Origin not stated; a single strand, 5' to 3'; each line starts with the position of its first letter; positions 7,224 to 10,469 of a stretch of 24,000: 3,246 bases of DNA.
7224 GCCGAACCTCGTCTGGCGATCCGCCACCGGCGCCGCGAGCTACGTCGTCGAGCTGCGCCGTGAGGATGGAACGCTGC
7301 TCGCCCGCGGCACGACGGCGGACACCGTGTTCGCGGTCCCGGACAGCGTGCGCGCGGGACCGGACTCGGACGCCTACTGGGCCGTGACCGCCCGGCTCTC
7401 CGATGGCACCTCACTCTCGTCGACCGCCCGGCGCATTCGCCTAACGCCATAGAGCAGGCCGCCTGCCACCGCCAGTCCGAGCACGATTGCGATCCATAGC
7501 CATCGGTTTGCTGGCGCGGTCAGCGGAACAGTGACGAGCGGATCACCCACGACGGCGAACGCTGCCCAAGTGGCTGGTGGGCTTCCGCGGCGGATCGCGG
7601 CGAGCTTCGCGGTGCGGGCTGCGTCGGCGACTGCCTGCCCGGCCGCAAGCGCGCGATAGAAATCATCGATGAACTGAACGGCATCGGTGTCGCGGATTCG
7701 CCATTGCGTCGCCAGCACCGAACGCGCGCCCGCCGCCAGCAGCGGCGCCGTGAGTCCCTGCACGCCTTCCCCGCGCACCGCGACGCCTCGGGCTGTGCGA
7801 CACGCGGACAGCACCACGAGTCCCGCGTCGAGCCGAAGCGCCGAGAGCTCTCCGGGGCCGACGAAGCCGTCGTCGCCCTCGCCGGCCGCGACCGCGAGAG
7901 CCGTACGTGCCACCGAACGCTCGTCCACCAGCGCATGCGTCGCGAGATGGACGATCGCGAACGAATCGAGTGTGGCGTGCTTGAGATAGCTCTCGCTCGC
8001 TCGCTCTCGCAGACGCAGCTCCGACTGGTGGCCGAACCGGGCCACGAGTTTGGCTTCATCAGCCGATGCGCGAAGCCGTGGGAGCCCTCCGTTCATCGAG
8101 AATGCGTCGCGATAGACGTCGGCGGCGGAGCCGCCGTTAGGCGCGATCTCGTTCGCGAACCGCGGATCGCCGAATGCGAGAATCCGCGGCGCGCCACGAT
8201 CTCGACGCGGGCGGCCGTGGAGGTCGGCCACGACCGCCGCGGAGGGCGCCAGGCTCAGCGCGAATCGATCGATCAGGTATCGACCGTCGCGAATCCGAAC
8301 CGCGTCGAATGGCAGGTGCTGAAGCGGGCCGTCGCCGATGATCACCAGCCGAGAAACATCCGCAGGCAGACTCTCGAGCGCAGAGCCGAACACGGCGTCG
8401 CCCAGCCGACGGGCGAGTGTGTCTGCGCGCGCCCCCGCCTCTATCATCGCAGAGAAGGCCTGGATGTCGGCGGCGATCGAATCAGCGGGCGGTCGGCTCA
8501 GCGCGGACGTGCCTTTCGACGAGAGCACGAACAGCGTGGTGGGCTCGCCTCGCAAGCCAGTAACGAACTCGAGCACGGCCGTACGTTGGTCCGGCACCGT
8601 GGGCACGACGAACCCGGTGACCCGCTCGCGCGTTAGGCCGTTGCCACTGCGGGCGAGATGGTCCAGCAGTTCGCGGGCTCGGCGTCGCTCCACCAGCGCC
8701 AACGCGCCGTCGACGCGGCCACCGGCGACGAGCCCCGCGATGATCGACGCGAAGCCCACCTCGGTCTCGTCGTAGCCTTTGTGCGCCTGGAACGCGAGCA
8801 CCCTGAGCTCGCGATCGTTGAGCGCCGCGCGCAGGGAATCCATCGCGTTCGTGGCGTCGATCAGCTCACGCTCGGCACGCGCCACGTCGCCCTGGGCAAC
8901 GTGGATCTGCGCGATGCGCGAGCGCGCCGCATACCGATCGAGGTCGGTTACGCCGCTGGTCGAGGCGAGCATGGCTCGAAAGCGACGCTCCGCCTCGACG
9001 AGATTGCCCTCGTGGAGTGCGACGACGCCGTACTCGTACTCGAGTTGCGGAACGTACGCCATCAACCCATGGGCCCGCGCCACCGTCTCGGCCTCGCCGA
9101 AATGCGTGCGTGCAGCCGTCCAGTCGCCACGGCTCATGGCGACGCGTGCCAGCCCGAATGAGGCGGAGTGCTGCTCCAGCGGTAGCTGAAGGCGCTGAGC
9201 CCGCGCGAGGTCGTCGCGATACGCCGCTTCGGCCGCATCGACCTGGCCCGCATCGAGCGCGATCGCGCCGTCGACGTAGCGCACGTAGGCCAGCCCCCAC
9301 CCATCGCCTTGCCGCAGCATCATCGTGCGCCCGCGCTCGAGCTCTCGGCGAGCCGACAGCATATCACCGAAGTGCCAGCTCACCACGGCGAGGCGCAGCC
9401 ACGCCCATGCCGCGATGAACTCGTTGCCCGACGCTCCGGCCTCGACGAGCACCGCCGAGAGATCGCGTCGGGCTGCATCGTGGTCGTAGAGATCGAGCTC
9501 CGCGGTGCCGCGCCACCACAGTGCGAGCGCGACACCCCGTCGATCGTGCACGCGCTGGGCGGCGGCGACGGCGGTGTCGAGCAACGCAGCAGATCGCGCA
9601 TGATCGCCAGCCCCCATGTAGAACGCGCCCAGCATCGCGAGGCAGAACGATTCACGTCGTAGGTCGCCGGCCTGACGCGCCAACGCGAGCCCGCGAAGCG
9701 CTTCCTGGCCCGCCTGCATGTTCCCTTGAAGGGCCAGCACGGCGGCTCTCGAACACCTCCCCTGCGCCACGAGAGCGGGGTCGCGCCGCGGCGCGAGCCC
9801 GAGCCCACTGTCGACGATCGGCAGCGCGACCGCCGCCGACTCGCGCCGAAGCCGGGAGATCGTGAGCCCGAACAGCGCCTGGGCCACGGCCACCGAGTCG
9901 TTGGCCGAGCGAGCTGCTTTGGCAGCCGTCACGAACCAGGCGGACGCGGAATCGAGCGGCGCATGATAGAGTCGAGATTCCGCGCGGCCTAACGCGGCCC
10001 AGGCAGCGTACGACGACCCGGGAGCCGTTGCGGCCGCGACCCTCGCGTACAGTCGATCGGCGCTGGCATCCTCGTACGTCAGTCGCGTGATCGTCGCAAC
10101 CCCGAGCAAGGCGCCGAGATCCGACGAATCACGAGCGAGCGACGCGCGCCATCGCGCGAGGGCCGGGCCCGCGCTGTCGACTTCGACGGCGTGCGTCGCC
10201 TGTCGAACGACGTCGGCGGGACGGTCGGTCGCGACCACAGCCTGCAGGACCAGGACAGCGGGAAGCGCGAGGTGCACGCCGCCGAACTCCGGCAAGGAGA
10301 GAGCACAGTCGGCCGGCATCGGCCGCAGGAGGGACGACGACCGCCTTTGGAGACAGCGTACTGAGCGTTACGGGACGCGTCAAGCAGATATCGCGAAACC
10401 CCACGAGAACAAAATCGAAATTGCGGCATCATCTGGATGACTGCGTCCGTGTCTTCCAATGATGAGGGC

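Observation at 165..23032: Highly over-represented non-palindromic 8-mer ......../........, about one copy per kb, across unrelated genes and spacers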

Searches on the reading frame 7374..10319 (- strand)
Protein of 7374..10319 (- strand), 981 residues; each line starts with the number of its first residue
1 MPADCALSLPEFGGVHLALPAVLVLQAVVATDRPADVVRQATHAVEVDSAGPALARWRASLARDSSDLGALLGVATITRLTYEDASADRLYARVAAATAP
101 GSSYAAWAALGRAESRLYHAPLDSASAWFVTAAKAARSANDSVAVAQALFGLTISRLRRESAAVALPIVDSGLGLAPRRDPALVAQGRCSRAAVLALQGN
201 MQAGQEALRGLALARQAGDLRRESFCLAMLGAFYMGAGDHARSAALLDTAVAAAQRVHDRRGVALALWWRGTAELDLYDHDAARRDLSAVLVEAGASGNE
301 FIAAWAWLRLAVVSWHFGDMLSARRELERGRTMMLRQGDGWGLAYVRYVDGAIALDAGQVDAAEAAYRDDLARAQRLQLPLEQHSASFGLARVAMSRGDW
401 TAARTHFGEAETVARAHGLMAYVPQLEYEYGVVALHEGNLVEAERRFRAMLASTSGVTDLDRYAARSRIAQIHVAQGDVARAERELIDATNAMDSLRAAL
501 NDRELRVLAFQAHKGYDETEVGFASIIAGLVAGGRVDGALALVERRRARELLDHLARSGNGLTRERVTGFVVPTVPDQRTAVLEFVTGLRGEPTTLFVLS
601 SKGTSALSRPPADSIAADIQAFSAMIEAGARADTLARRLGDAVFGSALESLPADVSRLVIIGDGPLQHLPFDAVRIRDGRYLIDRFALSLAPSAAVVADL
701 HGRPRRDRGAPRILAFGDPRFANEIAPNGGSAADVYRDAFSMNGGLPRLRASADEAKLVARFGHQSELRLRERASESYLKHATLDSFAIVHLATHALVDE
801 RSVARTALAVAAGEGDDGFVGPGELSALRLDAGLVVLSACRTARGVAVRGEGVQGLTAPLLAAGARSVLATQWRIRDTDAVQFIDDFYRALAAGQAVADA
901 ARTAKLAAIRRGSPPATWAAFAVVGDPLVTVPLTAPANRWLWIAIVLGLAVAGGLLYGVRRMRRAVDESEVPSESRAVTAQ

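Call 7: search_protein_families(library=pfam, proteins=[window:7374-10319:-])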
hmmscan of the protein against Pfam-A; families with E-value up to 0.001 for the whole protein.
window:7374-10319:- (981 aa): 2 families
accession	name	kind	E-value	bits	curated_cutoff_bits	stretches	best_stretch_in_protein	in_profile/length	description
PF12770.12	CHAT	-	2.2e-59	201.7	24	1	635-926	3-289/289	CHAT domain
PF10345.15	Cohesin_load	-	0.00093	18.1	25.8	0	384-494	355-475/585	Cohesin loading factor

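Call 9: find_encoding_contigs(protein=window:7374-10319:-, flank=10000, max_places=10)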
Protein window:7374-10319:- (981 aa): no gene with exactly this product is on record in the collection.
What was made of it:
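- Tried and rejected: Exact look-up of the longest CHAT ORF found nothing, probably because of a wrong start (call 9).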
